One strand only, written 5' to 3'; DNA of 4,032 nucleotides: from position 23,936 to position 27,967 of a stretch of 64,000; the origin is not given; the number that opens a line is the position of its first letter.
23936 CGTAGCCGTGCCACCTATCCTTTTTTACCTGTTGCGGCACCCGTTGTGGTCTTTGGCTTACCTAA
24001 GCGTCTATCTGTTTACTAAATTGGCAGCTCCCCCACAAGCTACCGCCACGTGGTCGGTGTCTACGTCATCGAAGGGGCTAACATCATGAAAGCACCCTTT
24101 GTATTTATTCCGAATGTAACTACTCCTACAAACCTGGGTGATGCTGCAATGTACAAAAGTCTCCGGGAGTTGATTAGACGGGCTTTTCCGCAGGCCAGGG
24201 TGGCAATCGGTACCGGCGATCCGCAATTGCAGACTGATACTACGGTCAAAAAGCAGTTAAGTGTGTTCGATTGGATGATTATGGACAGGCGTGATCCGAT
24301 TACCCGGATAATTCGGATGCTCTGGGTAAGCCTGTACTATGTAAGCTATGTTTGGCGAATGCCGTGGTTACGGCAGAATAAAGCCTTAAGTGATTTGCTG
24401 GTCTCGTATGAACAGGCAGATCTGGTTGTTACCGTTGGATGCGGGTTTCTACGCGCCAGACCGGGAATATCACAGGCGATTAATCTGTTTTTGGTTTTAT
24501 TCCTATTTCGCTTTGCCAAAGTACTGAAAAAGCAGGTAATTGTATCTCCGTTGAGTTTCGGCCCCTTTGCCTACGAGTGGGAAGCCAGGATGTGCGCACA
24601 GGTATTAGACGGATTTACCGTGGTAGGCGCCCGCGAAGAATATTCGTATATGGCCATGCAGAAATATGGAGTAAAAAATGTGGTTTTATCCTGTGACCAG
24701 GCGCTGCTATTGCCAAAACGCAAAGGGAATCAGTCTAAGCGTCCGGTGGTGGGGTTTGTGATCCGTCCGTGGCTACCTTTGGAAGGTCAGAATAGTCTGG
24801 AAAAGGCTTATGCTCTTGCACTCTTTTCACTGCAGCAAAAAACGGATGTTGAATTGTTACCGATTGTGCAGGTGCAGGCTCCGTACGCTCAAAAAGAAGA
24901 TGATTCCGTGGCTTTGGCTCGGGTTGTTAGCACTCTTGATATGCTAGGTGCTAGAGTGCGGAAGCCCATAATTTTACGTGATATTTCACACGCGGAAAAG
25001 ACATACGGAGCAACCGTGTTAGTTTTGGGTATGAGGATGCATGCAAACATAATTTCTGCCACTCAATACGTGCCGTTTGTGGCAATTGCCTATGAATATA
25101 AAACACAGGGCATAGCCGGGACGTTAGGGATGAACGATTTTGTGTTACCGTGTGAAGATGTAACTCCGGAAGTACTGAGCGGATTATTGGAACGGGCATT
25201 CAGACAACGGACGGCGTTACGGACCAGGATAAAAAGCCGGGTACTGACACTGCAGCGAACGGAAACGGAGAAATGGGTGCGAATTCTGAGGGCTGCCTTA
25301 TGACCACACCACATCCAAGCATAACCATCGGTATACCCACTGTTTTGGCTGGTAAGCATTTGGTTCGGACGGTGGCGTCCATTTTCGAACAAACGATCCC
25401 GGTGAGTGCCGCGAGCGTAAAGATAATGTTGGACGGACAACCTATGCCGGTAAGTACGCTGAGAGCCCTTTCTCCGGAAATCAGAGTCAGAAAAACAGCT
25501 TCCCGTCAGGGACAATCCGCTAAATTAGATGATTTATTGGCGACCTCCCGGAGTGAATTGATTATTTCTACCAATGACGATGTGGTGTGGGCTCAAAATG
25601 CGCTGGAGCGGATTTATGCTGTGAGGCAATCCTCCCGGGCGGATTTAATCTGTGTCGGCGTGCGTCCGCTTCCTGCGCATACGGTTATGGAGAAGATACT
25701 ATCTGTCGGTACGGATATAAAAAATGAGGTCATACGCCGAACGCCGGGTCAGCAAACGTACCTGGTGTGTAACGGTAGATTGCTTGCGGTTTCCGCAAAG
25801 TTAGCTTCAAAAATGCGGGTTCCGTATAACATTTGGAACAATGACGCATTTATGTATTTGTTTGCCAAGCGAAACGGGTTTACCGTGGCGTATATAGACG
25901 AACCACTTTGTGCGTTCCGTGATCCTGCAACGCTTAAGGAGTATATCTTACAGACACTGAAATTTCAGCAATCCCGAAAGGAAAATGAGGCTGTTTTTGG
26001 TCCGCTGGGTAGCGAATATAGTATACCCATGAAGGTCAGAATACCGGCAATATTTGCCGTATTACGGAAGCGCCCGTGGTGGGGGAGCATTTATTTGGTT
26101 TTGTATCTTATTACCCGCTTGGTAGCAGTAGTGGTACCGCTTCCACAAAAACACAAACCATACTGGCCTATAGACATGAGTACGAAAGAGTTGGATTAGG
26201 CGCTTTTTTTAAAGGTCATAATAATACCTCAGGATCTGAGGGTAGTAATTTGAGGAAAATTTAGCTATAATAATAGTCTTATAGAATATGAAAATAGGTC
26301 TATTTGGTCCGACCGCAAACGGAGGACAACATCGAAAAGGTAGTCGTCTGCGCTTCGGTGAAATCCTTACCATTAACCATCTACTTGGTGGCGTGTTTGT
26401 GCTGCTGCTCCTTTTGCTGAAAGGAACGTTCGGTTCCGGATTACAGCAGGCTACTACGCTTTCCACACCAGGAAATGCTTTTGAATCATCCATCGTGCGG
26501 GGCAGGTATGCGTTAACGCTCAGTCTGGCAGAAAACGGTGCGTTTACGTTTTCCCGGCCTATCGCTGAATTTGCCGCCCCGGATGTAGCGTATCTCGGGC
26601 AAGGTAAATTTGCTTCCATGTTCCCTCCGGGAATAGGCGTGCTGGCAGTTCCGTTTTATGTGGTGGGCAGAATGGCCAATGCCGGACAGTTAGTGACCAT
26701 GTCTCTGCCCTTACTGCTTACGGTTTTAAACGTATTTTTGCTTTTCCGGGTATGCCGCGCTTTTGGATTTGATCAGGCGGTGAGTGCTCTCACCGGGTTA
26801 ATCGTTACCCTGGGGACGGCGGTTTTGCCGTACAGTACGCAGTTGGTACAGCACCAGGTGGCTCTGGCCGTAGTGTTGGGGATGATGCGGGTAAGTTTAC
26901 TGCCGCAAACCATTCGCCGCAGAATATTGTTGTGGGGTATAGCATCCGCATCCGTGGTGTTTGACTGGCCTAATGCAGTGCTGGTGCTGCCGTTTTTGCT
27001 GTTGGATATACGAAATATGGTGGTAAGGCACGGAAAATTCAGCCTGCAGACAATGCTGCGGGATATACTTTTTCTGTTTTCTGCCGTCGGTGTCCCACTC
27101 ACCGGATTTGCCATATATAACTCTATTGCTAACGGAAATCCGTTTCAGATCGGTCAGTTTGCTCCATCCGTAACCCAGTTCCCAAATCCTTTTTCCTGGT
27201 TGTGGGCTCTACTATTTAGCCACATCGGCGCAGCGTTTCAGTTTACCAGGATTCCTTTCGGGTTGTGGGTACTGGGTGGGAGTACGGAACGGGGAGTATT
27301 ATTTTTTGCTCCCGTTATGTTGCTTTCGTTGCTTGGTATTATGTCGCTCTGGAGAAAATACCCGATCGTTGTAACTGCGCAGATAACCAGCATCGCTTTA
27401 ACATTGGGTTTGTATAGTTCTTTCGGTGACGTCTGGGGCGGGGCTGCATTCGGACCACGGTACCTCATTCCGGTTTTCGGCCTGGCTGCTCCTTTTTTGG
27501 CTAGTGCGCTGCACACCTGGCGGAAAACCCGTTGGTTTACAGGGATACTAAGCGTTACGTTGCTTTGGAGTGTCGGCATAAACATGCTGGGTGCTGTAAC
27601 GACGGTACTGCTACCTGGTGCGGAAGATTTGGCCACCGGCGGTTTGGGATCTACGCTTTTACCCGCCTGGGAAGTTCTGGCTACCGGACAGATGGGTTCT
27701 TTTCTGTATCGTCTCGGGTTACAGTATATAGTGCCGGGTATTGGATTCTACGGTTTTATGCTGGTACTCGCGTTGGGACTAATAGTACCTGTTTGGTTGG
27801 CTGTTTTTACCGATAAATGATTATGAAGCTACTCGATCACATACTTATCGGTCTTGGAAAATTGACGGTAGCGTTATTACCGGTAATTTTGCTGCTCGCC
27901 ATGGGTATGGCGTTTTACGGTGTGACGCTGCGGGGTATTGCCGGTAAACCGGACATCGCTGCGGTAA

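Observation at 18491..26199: Translationally coupled module that decorates the glycan (kinase, methyltransferase, deacetylase, pyruvyl transferase) interleaved with GT2 and GT4 enzymes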

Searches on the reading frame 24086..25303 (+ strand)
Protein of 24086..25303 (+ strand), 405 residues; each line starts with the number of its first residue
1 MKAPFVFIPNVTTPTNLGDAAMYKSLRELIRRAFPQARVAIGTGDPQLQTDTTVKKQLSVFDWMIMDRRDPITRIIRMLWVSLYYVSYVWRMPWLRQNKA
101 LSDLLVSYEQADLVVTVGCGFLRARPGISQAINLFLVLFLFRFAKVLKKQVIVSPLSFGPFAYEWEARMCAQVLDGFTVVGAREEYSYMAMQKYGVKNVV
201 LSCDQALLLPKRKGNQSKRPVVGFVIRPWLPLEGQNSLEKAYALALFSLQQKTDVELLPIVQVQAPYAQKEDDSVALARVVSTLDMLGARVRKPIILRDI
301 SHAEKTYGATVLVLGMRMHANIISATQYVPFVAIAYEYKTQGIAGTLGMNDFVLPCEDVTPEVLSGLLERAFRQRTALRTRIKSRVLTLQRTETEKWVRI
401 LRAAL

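Call 6: search_protein_families(library=pfam, proteins=[window:24086-25300:+], max_evalue=0.01)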
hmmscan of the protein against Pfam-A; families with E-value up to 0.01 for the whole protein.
window:24086-25300:+ (405 aa): 1 family
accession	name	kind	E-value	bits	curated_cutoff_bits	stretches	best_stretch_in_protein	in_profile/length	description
PF04230.19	PS_pyruv_trans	-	1.9e-33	117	25.3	1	16-337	1-279/280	Polysaccharide pyruvyl transferase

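Call 7: search_protein_families(library=ncbifam, proteins=[window:24086-25300:+], max_evalue=0.01)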
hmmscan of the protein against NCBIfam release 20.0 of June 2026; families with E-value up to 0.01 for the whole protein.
window:24086-25300:+ (405 aa): 3 families
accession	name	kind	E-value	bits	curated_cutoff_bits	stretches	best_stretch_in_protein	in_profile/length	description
TIGR03609.1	S_layer_CsaB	equivalog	7.4e-28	97.7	213.1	1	134-350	86-292/301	polysaccharide pyruvyl transferase CsaB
NF007452.0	PRK10017.1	equivalog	5.4e-10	38.7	399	1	305-388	323-406/426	colanic acid biosynthesis pyruvyl transferase WcaK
TIGR04006.1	wcaK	equivalog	8e-10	38.1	727.1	1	303-392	321-409/426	colanic acid biosynthesis pyruvyl transferase WcaK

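Call 13: find_encoding_contigs(protein=window:24086-25303:+, flank=10000, max_places=6)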
Protein window:24086-25303:+ (405 aa): 2 contigs read that carry it; 1 place shown.
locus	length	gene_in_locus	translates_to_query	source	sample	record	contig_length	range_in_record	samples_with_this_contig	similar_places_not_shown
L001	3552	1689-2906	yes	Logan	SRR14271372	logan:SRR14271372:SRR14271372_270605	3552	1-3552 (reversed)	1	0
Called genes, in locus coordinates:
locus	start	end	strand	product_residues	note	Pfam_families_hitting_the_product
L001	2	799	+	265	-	?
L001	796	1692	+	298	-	PF00535:Glycos_transf_2, PF13641:Glyco_tranf_2_3, PF13632:Glyco_trans_2_3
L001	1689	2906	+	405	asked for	PF04230:PS_pyruv_trans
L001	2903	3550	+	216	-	?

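Call 17: find_related_loci(query=window:24086-25300:+, collection=genome_contigs, flank=10000)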
Query window:24086-25300:+ (405 aa) in genome_contigs; peptide patterns used: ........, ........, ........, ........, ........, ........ (x = any residue, [..] = any of these).
24 stretches matched a pattern; 2 encode a relative of the query (tblastn E <= 1e-3); 2 distinct loci.
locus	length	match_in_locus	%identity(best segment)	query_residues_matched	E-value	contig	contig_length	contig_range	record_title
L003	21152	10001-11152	31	6-386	1e-56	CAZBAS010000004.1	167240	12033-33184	MAG TPA_asm: uncultured Candidatus Saccharibacteria bacterium isolate SRP278252_co1_116 genome assembly, contig: NODE_73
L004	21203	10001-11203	24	6-389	3e-30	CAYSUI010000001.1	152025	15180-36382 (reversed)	MAG TPA_asm: uncultured Candidatus Saccharibacteria bacterium isolate SRP298887_co1_137 genome assembly, contig: NODE_25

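Call 42: search_solved_structures(query=window:24086-25300:+, max_evalue=1, show_alignments=1)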
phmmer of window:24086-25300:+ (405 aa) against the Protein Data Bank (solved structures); distinct sequences matched with E-value up to 1: 0.

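Call 68: find_homologous_proteins(query=window:24086-25300:+, max_evalue=0.00001)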
Query window:24086-25300:+ (405 aa): 8 proteins with E <= 0.00001 among 8000 candidates.
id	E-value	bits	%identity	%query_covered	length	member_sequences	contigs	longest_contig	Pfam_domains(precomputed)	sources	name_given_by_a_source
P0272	1.6e-265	898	100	100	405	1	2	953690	PF04230.20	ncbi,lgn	-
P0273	2.4e-193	660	73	100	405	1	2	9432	PF04230.20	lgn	-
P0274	3.1e-157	541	59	100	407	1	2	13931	PF04230.20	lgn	-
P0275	9.9e-81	290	38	98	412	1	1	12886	PF04230.20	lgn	-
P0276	2.3e-80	288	38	99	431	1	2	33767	PF04230.20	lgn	-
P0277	4.5e-80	287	37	99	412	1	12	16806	PF04230.20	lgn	-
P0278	1.9e-78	282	36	98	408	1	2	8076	PF04230.20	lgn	-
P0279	2.5e-67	245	37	98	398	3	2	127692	PF04230.20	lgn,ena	-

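Call 69: list_cluster_members(proteins=[P0272, P0274, P0276])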
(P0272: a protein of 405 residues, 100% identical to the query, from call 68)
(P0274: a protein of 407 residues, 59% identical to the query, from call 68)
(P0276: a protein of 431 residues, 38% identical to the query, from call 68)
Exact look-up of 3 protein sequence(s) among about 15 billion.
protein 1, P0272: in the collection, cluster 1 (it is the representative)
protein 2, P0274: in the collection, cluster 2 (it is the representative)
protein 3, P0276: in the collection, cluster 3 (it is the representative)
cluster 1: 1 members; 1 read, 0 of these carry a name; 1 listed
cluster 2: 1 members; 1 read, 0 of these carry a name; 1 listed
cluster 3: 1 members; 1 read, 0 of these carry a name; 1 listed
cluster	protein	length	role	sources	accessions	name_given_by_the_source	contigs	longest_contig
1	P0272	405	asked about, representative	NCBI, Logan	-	-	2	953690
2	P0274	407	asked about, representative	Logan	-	-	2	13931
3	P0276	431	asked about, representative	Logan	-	-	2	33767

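Call 70: find_encoding_contigs(protein=P0272, flank=2000, max_places=10)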
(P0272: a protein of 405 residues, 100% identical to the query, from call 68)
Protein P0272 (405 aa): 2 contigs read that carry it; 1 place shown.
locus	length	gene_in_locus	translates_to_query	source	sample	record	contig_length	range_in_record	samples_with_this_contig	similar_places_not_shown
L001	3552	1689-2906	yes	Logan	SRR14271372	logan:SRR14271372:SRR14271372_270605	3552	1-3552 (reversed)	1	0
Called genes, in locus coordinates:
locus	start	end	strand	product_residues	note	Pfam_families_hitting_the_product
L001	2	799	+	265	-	?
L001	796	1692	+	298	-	PF00535:Glycos_transf_2, PF13641:Glyco_tranf_2_3, PF13632:Glyco_trans_2_3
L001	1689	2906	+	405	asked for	PF04230:PS_pyruv_trans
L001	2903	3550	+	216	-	?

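Call 73: find_encoding_contigs(protein=P0279, flank=10000, max_places=1)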
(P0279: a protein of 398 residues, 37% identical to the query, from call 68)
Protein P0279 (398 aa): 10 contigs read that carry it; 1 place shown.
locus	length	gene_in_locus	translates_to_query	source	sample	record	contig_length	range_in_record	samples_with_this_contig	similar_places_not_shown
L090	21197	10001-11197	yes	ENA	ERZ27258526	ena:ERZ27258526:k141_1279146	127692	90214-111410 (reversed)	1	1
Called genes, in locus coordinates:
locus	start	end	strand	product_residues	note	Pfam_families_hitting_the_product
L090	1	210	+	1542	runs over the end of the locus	PF00535:Glycos_transf_2, PF00535:Glycos_transf_2, PF13641:Glyco_tranf_2_3, PF13632:Glyco_trans_2_3, PF13439:Glyco_transf_4, PF13579:Glyco_trans_4_4, PF20706:GT4-conflict, PF00534:Glycos_transf_1, +4 more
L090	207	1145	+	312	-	PF01073:3Beta_HSD, PF01370:Epimerase, PF02719:Polysacc_synt_2, PF04321:RmlD_sub_bind, PF16363:GDP_Man_Dehyd, PF13460:NAD_binding_10 (weak), PF07993:NAD_binding_4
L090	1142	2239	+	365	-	PF13439:Glyco_transf_4 (faint), PF20706:GT4-conflict, PF00534:Glycos_transf_1, PF13692:Glyco_trans_1_4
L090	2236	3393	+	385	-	PF01041:DegT_DnrJ_EryC1, PF01212:Beta_elim_lyase, PF00155:Aminotran_1_2, PF00266:Aminotran_5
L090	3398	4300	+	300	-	PF00535:Glycos_transf_2, PF13641:Glyco_tranf_2_3, PF13632:Glyco_trans_2_3 (weak)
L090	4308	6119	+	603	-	PF01522:Polysacc_deac_1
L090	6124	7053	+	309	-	PF00535:Glycos_transf_2, PF13641:Glyco_tranf_2_3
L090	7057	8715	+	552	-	-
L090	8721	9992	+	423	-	PF13620:CarboxypepD_reg (weak)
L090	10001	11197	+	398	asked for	PF04230:PS_pyruv_trans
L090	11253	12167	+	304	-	-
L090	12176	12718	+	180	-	PF04203:Sortase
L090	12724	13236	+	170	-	-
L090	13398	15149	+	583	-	-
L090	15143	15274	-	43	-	-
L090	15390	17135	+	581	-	PF07973:tRNA_SAD, PF00587:tRNA-synt_2b, PF03129:HGTP_anticodon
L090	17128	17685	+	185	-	PF05198:IF3_N, PF00707:IF3_C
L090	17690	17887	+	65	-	PF01632:Ribosomal_L35p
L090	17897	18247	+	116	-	PF00453:Ribosomal_L20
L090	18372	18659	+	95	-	-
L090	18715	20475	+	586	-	PF01411:tRNA-synt_2c, PF02912:Phe_tRNA-synt_N, PF01409:tRNA-synt_2d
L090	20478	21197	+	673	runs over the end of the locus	PF03483:B3_4, PF03484:B5, PF17759:tRNA_synthFbeta, PF03147:FDX-ACB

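Call 74: find_encoding_contigs(protein=P0276, flank=10000, max_places=1)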
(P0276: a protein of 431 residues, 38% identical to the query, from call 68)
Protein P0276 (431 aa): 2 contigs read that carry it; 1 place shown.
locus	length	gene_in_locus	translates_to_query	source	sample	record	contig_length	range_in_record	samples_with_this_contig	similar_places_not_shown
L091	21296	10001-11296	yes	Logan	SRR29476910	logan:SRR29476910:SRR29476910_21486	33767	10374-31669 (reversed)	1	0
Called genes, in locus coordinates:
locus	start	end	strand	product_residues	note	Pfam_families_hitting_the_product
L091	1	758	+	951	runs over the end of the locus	?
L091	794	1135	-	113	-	PF03819:MazG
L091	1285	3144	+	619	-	PF01807:Zn_ribbon_DnaG, PF08275:DNAG_N, PF01751:Toprim, PF13155:Toprim_2, PF13362:Toprim_3 (weak), PF13662:Toprim_4, PF10410:DnaB_bind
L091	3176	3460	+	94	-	PF02583:Trns_repr_metal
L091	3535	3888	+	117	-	PF14595:Thioredoxin_9, PF00085:Thioredoxin, PF00578:AhpC-TSA, PF13728:TraF (weak), PF13899:Thioredoxin_7, PF08534:Redoxin, PF13098:Thioredoxin_2, PF13905:Thioredoxin_8 (weak)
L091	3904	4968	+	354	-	PF07992:Pyr_redox_2, PF13738:Pyr_redox_3, PF00070:Pyr_redox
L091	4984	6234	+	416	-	PF03979:Sigma70_r1_1, PF00140:Sigma70_r1_2, PF04542:Sigma70_r2, PF04539:Sigma70_r3, PF04545:Sigma70_r4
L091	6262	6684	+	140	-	-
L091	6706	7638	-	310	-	PF00535:Glycos_transf_2, PF13641:Glyco_tranf_2_3, PF13632:Glyco_trans_2_3 (weak)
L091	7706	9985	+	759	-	-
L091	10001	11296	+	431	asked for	PF04230:PS_pyruv_trans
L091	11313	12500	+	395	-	-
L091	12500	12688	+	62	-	-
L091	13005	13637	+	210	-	-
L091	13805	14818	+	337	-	PF02615:Ldh_2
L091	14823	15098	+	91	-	-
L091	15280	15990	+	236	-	-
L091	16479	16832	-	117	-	PF01475:FUR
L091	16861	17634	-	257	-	-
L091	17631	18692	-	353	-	-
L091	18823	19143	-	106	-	-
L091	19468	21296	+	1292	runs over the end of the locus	PF07728:AAA_5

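Call 85: search_protein_families(library=pfam, proteins=[L004:12897-17054:+, L004:5600-6409:+, L004:17282-18097:+, L004:18207-19460:+, L004:309-1343:+, L003:13-945:+, L003:7414-7986:-, L003:7993-8361:-, L003:12161-13648:+, L003:13468-15411:+], max_evalue=0.001)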
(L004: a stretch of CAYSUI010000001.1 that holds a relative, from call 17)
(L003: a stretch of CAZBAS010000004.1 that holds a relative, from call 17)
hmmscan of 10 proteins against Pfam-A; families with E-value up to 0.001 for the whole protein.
L004:12897-17054:+ (1386 aa): 6 families
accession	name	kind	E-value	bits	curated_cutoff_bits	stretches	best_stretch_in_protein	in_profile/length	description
PF07995.17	GSDH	-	2.7e-113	379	25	2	46-369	1-332/332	Glucose / Sorbosone dehydrogenase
PF07691.17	PA14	-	1.8e-52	177.5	24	3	1002-1114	6-127/147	PA14 domain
PF18911.6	PKD_4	-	1.3e-18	67.3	27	1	726-805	4-83/85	PKD domain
PF00801.26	PKD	-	2.7e-14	53.3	23.5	1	738-801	12-75/80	PKD domain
PF23500.1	DUF7133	-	1.3e-05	25.2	27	0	496-706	132-344/385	Domain of unknown function (DUF7133)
PF17957.7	Big_7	-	0.00037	21.5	24.1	0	1323-1370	19-70/70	Bacterial Ig domain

L004:5600-6409:+ (270 aa): 0 families

L004:17282-18097:+ (272 aa): 1 family
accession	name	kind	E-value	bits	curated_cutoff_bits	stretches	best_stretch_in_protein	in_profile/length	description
PF04536.20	TPM_phosphatase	-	5.6e-27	94.7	22.1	1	37-161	1-123/125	TPM domain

L004:18207-19460:+ (418 aa): 0 families

L004:309-1343:+ (345 aa): 0 families

L003:13-945:+ (311 aa): 0 families

L003:7414-7986:- (190 aa): 0 families

L003:7993-8361:- (122 aa): 0 families

L003:12161-13648:+ (496 aa): 4 families
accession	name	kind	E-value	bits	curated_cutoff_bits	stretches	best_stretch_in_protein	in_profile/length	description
PF13641.12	Glyco_tranf_2_3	-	6.9e-26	92.1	27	1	100-327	1-230/230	Glycosyltransferase like family 2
PF13632.12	Glyco_trans_2_3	-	1.2e-24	87.6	27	1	188-381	3-191/198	Glycosyl transferase family group 2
PF00535.33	Glycos_transf_2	-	8.3e-10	39.3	23.3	1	103-274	1-167/168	Glycosyl transferase family 2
PF13506.12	Glyco_transf_21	-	5.7e-07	29.6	21.7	1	159-325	4-173/174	Glycosyl transferase family 21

L003:13468-15411:+ (648 aa): 1 family
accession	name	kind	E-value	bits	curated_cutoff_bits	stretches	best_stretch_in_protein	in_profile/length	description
PF01476.26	LysM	-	7.1e-06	26.3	20.9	1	601-647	1-43/43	LysM domain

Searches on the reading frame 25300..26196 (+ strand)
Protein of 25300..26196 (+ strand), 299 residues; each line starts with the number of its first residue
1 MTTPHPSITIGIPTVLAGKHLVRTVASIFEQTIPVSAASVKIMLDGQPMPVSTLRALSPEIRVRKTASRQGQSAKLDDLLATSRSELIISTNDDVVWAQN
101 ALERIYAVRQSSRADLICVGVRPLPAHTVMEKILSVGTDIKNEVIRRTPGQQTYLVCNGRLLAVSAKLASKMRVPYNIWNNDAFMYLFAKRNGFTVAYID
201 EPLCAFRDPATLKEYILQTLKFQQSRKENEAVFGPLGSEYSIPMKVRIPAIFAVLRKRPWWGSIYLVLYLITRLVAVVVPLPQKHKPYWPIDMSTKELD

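Call 6: search_protein_families(library=pfam, proteins=[window:25300-26196:+], max_evalue=0.01)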
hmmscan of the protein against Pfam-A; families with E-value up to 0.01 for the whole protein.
window:25300-26196:+ (299 aa): 3 families
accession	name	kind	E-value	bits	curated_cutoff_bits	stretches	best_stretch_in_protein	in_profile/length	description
PF00535.33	Glycos_transf_2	-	5.5e-07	30.1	23.3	1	10-122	2-116/168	Glycosyl transferase family 2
PF13641.12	Glyco_tranf_2_3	-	0.0025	18.3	27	1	6-218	1-223/230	Glycosyltransferase like family 2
PF13632.12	Glyco_trans_2_3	-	0.0026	18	27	1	92-227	6-144/198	Glycosyl transferase family group 2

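Call 7: search_protein_families(library=ncbifam, proteins=[window:25300-26196:+], max_evalue=0.01)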
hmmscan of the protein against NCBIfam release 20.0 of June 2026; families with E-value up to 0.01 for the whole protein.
window:25300-26196:+ (299 aa): 1 family
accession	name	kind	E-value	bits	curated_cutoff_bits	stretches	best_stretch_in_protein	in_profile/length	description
NF041875.1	EPS_EpsD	equivalog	0.00072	19.1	370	1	12-120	5-114/325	exopolysaccharide biosynthesis glycosyltransferase EpsD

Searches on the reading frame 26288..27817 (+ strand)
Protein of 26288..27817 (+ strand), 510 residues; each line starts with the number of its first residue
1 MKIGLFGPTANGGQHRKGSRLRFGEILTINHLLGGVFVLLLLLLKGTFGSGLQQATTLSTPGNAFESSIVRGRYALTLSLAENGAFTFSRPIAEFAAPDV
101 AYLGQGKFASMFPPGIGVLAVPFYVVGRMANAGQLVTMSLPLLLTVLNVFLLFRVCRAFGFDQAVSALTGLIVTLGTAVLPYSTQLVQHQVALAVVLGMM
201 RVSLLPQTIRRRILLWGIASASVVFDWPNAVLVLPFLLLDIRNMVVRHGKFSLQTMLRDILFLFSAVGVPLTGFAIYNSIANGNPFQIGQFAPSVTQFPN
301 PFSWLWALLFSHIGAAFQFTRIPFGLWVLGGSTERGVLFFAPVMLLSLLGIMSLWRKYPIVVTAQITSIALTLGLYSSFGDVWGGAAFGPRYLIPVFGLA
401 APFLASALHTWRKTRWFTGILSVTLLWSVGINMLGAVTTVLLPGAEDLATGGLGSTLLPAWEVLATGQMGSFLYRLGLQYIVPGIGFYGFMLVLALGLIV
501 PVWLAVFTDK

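Call 8: search_protein_families(library=pfam, proteins=[window:26288-27817:+], max_evalue=0.001)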
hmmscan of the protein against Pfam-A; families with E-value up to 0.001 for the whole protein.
window:26288-27817:+ (510 aa): 0 families

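Call 76: search_protein_families(library=ncbifam, proteins=[window:26288-27817:+], max_evalue=0.01)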
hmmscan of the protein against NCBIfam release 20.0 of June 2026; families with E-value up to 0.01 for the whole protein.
window:26288-27817:+ (510 aa): 1 family
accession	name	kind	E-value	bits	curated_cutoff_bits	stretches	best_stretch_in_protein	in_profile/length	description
NF047440.1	LA3751_2_3_fam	subfamily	6.4e-16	58.2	200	1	100-438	69-388/460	LA_3751/LA_3752 family putative glycosyltransferase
